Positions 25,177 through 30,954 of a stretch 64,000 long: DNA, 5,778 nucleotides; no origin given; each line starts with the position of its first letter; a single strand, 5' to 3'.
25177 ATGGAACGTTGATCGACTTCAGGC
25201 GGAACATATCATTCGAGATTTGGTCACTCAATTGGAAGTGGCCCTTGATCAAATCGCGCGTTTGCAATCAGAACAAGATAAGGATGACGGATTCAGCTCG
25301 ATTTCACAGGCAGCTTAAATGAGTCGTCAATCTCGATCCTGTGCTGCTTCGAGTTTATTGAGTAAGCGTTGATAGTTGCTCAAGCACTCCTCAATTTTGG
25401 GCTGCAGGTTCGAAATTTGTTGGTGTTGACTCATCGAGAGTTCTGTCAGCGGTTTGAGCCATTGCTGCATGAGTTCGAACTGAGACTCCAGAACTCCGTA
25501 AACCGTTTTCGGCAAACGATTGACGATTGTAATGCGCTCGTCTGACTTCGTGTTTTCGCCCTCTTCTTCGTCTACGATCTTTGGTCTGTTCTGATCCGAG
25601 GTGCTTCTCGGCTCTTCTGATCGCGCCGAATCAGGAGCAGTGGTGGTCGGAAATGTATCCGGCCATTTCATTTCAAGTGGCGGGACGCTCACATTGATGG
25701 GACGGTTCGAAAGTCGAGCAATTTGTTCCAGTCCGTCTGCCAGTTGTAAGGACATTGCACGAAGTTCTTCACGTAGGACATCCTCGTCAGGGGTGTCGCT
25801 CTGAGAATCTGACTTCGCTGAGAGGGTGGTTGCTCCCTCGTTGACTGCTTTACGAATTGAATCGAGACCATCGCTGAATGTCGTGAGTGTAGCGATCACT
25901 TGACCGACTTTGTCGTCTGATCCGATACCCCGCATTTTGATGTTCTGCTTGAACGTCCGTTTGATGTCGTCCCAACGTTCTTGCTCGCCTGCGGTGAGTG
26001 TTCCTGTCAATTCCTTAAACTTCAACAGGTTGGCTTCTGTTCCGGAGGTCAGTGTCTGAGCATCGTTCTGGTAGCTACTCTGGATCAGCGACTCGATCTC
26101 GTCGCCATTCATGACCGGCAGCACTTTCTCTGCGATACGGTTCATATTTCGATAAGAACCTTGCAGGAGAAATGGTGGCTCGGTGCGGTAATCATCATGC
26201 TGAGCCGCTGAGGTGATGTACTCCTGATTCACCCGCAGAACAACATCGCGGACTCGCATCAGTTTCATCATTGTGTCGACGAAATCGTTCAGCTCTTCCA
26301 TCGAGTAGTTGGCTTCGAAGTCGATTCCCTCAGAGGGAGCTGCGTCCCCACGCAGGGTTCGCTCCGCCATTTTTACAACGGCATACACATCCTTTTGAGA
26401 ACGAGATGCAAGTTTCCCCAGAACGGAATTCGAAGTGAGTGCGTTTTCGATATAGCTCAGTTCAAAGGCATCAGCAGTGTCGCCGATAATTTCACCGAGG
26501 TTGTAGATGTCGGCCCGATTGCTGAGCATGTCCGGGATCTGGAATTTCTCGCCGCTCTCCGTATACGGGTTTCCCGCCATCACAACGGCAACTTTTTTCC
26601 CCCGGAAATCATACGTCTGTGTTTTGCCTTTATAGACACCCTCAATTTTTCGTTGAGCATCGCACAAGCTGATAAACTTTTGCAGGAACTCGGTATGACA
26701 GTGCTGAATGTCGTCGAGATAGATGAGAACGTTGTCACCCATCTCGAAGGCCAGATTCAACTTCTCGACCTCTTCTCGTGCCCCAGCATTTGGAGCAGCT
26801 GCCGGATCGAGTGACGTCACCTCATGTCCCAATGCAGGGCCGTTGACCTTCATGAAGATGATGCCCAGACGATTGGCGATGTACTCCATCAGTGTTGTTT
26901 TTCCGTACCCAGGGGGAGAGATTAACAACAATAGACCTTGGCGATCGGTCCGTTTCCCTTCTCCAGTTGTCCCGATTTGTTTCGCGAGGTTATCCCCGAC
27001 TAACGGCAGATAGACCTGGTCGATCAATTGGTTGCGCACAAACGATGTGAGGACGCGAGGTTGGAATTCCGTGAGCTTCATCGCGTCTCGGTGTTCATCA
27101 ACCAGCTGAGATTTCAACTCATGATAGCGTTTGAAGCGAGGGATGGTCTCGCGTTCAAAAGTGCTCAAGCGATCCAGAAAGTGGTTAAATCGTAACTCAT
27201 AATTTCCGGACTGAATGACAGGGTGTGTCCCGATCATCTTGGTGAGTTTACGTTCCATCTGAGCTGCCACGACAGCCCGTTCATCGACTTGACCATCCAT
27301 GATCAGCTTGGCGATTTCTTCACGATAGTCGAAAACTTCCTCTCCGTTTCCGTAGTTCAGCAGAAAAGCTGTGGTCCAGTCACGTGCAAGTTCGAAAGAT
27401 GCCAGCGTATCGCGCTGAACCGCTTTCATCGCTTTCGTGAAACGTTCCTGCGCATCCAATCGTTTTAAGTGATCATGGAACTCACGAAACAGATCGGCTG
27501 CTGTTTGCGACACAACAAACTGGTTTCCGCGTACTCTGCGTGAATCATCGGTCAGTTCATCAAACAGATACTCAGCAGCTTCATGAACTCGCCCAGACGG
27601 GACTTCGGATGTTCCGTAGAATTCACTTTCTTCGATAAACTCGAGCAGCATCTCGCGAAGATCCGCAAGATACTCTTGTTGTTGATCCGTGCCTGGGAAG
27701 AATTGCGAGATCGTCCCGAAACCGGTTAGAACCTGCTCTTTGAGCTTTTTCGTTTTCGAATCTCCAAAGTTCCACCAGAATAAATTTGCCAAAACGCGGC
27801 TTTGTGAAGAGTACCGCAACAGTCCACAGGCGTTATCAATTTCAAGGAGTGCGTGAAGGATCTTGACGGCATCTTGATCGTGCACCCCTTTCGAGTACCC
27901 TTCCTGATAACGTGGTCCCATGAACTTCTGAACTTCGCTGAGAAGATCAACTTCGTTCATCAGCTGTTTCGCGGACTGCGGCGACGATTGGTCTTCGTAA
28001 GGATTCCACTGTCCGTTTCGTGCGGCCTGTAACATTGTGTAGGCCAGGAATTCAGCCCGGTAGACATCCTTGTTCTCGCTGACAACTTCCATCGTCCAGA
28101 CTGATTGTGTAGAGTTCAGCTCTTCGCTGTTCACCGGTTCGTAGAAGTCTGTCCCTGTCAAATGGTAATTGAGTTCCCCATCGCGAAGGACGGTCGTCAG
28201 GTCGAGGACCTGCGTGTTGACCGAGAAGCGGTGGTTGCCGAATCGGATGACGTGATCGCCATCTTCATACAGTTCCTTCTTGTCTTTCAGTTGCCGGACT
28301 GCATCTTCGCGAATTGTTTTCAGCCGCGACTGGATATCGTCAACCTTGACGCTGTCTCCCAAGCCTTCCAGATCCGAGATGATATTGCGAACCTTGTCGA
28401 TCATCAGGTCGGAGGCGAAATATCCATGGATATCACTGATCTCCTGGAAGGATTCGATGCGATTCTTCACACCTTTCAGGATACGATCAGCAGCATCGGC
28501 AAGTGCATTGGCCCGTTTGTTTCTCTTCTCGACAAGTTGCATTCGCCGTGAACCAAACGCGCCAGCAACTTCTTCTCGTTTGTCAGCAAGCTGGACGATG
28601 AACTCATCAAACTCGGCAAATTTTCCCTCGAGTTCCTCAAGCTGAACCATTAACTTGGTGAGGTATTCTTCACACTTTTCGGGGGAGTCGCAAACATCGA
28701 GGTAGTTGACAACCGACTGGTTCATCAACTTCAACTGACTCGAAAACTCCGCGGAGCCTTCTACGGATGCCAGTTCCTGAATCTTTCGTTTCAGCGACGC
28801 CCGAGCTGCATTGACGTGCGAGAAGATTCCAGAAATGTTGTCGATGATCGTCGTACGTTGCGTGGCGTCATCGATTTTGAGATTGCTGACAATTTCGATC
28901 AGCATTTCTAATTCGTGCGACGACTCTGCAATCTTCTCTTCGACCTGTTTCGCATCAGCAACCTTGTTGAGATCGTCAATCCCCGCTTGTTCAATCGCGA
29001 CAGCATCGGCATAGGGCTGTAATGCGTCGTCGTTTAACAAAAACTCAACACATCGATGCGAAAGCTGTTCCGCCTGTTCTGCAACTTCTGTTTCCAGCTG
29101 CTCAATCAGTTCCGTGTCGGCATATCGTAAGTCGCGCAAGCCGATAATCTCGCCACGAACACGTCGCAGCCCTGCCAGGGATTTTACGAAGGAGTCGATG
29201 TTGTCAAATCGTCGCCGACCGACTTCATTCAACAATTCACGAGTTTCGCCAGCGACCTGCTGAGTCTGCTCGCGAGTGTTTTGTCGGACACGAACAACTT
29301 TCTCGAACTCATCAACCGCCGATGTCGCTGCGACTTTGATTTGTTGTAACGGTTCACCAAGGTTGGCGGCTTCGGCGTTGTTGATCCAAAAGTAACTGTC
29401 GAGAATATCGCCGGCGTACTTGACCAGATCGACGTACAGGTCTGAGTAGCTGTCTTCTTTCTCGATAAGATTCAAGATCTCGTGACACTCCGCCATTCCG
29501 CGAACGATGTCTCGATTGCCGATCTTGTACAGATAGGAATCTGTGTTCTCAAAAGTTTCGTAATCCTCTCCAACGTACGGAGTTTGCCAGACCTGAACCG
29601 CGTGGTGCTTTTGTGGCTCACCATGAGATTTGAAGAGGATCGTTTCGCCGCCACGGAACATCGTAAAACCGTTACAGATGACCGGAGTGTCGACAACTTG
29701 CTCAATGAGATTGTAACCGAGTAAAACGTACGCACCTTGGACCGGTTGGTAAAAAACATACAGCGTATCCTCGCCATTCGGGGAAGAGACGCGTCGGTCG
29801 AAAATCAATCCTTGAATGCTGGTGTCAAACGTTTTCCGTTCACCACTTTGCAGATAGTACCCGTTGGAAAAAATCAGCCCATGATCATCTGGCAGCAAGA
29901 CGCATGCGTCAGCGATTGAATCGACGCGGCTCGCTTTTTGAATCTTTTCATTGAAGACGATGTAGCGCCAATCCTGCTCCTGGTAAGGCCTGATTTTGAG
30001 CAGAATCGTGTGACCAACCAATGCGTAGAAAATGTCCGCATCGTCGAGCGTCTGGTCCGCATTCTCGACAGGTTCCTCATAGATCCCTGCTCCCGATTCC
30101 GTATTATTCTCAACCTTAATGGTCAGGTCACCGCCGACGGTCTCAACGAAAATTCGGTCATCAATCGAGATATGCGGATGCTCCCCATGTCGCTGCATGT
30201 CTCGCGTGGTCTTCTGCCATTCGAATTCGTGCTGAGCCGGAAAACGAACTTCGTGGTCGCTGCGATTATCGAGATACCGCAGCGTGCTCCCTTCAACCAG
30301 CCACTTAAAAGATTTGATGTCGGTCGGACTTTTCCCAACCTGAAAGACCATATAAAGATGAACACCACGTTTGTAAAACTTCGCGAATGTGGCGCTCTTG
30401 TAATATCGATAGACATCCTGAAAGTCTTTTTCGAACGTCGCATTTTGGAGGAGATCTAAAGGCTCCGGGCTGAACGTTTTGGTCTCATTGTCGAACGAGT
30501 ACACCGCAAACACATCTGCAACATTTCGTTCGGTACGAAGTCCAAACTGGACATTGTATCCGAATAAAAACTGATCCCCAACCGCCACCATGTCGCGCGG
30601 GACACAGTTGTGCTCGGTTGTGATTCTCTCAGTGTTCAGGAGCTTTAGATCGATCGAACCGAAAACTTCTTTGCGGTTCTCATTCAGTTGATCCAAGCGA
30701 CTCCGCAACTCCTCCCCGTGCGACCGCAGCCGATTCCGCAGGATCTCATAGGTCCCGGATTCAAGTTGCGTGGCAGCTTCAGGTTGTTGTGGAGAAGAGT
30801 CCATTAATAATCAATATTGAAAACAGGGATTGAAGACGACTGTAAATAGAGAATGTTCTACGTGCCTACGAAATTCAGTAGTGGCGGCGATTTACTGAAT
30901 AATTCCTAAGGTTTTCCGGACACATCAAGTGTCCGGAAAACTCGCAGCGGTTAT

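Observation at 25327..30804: Architecture of the giant protein: about 1250-aa unassigned N-region, one AAA+ module, about 350-aa unassigned C-region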

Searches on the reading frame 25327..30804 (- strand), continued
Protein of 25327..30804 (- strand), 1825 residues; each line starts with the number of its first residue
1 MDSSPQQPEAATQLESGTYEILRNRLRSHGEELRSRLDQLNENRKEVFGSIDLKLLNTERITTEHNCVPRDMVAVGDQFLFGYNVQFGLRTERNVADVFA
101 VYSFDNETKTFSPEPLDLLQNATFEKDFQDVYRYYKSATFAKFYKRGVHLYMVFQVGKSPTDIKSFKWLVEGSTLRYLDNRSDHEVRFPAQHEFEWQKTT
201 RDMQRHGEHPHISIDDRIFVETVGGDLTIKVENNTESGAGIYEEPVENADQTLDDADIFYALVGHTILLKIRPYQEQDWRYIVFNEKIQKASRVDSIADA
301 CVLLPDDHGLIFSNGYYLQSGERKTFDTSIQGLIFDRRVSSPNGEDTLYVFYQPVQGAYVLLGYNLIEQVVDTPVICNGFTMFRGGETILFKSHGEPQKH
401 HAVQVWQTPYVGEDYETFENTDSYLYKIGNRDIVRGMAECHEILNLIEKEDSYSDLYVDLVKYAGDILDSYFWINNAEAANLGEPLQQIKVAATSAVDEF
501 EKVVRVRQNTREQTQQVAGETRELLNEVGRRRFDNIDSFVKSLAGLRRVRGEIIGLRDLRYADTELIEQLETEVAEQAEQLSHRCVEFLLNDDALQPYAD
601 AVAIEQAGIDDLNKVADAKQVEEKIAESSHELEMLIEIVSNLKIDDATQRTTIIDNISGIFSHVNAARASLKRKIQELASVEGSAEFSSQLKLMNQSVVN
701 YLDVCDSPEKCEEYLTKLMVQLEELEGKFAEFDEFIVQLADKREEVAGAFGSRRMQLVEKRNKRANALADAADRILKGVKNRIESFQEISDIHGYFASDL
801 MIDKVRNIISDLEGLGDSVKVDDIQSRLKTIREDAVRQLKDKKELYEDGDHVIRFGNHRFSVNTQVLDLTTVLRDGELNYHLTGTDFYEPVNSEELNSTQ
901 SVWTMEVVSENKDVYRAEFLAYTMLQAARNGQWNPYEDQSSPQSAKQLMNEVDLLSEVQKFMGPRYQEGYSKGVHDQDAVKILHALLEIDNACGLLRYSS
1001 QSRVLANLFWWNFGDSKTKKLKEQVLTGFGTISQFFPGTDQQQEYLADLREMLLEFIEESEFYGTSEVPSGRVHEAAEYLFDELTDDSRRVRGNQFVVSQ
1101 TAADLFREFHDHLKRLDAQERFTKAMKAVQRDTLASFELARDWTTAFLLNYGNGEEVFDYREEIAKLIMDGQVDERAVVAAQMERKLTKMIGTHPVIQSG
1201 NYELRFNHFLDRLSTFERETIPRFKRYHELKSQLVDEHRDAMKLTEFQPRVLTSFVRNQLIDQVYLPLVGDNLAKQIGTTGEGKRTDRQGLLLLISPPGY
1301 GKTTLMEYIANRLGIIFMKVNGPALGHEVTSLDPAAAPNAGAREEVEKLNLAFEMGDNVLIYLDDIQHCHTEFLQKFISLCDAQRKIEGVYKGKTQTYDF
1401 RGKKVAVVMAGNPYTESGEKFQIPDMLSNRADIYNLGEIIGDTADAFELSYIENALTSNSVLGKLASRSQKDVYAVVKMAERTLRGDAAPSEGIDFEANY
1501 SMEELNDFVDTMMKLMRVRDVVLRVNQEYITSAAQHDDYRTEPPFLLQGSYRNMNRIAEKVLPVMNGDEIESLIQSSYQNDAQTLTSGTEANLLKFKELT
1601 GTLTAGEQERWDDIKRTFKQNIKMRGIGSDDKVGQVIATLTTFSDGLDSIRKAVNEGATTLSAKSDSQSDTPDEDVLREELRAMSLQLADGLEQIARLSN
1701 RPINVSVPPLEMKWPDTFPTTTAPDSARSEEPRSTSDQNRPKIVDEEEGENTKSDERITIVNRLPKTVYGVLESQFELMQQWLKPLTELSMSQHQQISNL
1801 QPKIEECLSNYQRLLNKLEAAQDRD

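Call 71: get_annotated_region(hit=H6, flank=8000)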
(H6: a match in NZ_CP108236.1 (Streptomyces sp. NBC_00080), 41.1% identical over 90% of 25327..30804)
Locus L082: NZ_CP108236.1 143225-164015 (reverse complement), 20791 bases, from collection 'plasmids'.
description: Streptomyces sp. NBC_00080 plasmid unnamed1, complete sequence
organism: Streptomyces sp. NBC_00080 (NCBI taxid 2975645)
taxonomy: Bacteria; Actinomycetota; Actinomycetes; Kitasatosporales; Streptomycetaceae; Streptomyces; Streptomyces sp. NBC 00080
host: -; source: -; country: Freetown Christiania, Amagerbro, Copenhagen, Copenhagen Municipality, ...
typing (MOB-suite, as given by PLSDB): non-mobilizable; replicon rep_cluster_43
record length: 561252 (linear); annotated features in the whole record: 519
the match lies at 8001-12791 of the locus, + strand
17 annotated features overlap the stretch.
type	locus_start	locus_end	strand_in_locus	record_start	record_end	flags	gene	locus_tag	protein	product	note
CDS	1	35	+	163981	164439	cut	-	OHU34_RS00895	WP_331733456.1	CBS domain-containing protein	-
CDS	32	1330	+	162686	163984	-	-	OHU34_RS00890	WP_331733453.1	ArsB/NhaD family transporter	-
CDS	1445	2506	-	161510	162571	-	-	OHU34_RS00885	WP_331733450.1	helix-turn-helix domain-containing protein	-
CDS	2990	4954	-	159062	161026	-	-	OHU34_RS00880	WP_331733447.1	NAD-binding protein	GO:0006813 - potassium ion transport [Evidence IEA]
CDS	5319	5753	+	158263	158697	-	-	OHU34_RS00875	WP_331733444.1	hypothetical protein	-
CDS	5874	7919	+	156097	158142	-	-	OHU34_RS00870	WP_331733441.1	flotillin family protein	-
CDS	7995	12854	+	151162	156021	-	-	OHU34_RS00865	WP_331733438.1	DNA repair ATPase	-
CDS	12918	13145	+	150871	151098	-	-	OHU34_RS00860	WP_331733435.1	hypothetical protein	-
CDS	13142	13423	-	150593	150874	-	-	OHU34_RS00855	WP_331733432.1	hypothetical protein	-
CDS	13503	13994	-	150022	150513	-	-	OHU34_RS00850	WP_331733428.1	CBS domain-containing protein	-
CDS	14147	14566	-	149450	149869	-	-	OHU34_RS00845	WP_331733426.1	hypothetical protein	-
CDS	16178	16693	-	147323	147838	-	-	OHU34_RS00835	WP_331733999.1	hypothetical protein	-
CDS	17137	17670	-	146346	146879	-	-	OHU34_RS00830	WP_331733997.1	TerD family protein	-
CDS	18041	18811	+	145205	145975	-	-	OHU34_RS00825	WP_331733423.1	hypothetical protein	-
CDS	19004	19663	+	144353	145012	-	-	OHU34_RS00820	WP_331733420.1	superoxide dismutase family protein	-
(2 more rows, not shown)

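Call 78: search_protein_families(library=pfam, proteins=[L015:5637-6224:+, L015:3728-4981:+, L015:2336-3634:+, L015:6398-6721:+, L038:5921-6508:+, L038:6650-7471:+, L038:2291-4060:+, L081:5207-5860:+, L082:5319-5753:+], max_evalue=0.01)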
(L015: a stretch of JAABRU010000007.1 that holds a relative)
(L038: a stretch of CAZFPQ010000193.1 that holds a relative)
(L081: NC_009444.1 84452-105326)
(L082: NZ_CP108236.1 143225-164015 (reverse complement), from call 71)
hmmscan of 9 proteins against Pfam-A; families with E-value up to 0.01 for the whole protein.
L015:5637-6224:+ (195 aa): 0 families

L015:3728-4981:+ (417 aa): 4 families
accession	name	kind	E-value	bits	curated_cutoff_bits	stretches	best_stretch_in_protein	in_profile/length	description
PF17874.7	TPR_MalT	-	4.3e-10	39.8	45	1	280-402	80-203/336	MalT-like TPR region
PF13424.12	TPR_12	-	2.7e-08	34.3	30.1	0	111-179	6-76/77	Tetratricopeptide repeat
PF13428.12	TPR_14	-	0.00024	21.9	23.5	0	323-349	4-30/44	Tetratricopeptide repeat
PF07719.23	TPR_2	-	0.00028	21.2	27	0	322-350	3-31/34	Tetratricopeptide repeat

L015:2336-3634:+ (432 aa): 4 families
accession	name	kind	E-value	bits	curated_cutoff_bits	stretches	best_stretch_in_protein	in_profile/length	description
PF13191.12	AAA_16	-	4.8e-06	27.6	32.6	1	51-194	2-155/167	AAA ATPase domain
PF05729.18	NACHT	-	7.6e-05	23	26.7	1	80-236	10-158/167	NACHT domain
PF20703.3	nSTAND1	-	0.00013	22.1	27.1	1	52-321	17-279/379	Novel STAND NTPase 1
PF00931.28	NB-ARC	-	0.0016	18.2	23.5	0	65-166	13-107/248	NB-ARC domain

L015:6398-6721:+ (107 aa): 1 family
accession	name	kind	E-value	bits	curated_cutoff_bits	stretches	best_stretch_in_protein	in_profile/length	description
PF14076.12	DUF4258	-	2.1e-13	50.8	25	1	19-92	1-71/71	Domain of unknown function (DUF4258)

L038:5921-6508:+ (195 aa): 1 family
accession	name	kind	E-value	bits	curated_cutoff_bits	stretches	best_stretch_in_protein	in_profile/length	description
PF05685.18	Uma2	-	1.6e-34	119.3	27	1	12-179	1-167/172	Putative restriction endonuclease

L038:6650-7471:+ (273 aa): 1 family
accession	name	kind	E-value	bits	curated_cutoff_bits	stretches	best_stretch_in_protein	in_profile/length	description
PF03544.19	TonB_C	-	1e-14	55.2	24.6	1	70-143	5-79/79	Gram-negative bacterial TonB protein C-terminal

L038:2291-4060:+ (589 aa): 1 family
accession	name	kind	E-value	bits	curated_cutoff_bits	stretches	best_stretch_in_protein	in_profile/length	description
PF00496.27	SBP_bac_5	-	3.1e-78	263.9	32.4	1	103-501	2-364/368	Bacterial extracellular solute-binding proteins, family 5 Middle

L081:5207-5860:+ (217 aa): 0 families

L082:5319-5753:+ (144 aa): 0 families

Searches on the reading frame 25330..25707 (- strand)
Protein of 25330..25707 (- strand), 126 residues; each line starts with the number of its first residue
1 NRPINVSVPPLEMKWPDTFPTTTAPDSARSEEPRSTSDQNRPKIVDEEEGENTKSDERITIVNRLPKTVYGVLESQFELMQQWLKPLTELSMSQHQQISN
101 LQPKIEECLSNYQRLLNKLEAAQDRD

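Call 53: search_protein_families(library=pfam, proteins=[window:25330-25707:-], max_evalue=10)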
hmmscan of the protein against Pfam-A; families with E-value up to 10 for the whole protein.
window:25330-25707:- (126 aa): 4 families
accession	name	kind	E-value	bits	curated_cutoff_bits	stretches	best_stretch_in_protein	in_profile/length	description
PF07426.16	Dynactin_p22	-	0.012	15.9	25.2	1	53-120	93-160/168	Dynactin subunit p22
PF23349.2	BBS7_hp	-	0.016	15.7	27.8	1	69-122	11-65/114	BBS7 hairpin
PF08505.15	MMR1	-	0.028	14.9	25.2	1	21-93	69-138/269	Mitochondrial Myo2 receptor-related protein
PF14131.11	DUF4298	-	0.08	13.5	27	1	95-120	8-33/87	Domain of unknown function (DUF4298)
